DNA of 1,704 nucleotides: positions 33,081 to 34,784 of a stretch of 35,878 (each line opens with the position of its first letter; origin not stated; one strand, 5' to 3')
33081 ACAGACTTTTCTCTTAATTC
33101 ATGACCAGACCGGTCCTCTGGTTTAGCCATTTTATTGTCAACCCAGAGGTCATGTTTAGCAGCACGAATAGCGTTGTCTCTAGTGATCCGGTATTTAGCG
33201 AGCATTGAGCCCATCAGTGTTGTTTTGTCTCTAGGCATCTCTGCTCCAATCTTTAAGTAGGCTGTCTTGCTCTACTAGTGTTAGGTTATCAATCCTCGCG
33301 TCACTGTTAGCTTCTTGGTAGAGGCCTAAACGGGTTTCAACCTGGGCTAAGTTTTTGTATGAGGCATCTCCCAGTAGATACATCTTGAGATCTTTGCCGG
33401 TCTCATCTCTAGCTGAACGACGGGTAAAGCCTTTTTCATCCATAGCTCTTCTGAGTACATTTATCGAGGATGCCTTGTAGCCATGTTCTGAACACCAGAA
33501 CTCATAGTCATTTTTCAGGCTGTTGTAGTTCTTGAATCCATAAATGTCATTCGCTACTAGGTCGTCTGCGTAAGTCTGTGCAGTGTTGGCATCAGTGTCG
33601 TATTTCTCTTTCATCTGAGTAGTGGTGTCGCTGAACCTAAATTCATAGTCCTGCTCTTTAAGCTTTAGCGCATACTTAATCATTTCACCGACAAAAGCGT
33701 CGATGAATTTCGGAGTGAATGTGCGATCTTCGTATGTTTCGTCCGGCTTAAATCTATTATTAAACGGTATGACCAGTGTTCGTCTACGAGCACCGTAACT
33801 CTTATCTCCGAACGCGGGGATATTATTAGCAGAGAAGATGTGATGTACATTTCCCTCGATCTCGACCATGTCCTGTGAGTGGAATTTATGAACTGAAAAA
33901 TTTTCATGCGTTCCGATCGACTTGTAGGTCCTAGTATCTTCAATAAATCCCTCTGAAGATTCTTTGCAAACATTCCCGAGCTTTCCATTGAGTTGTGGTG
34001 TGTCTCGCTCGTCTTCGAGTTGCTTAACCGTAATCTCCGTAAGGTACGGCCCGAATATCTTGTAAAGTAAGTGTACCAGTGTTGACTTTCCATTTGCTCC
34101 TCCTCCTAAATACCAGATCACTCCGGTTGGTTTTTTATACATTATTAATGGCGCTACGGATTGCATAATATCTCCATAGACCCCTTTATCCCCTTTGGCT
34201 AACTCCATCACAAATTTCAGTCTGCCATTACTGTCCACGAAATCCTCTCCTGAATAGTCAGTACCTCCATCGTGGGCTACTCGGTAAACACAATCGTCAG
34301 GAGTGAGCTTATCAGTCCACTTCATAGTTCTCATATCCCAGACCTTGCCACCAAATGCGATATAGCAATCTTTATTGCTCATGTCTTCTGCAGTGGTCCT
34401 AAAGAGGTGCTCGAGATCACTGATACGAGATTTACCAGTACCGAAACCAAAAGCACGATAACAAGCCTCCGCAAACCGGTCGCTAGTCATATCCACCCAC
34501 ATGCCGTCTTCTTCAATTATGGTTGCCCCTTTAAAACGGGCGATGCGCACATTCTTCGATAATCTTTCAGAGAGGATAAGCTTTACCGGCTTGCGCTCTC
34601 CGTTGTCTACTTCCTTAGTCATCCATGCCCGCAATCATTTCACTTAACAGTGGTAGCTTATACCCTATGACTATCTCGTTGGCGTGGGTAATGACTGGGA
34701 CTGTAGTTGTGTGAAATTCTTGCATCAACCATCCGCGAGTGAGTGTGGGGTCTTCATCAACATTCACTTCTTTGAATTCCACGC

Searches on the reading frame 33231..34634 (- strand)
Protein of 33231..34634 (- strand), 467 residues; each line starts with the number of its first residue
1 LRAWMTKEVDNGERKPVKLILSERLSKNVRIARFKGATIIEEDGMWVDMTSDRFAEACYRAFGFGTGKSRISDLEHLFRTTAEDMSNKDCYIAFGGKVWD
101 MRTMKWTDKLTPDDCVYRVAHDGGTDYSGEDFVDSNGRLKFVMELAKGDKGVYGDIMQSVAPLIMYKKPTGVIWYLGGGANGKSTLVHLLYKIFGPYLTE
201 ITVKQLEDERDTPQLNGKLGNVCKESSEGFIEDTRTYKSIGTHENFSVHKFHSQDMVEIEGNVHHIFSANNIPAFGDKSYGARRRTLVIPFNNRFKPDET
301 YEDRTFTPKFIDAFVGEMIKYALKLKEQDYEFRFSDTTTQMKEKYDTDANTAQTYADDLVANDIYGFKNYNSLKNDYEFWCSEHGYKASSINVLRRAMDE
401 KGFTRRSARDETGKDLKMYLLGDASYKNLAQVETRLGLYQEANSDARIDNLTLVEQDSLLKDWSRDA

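Call 12: search_protein_families(library=phrogs, proteins=[window:33231-34634:-])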
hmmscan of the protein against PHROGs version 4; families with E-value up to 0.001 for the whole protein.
window:33231-34634:- (467 aa): 8 families
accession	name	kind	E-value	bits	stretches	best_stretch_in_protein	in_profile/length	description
phrog_864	-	DNA, RNA and nucleotide metabolism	1.3e-40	140.8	1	20-406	213-606/1064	DNA primase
phrog_1156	-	DNA, RNA and nucleotide metabolism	1.4e-28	100.9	1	57-415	448-816/855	DNA primase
phrog_7601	-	unknown function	1.4e-24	88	1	172-425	22-276/289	-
phrog_6088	-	DNA, RNA and nucleotide metabolism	6.8e-22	78.7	1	174-407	510-751/772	DNA primase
phrog_1829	-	DNA, RNA and nucleotide metabolism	2.6e-21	76.4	1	134-421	467-752/772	DNA primase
phrog_1883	-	DNA, RNA and nucleotide metabolism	3e-12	46.7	1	173-410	494-738/756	DNA helicase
phrog_2478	-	DNA, RNA and nucleotide metabolism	2.3e-07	30.3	1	175-408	587-828/854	DNA polymerase/primase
phrog_2249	-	DNA, RNA and nucleotide metabolism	7e-06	26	1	178-406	535-767/802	DNA primase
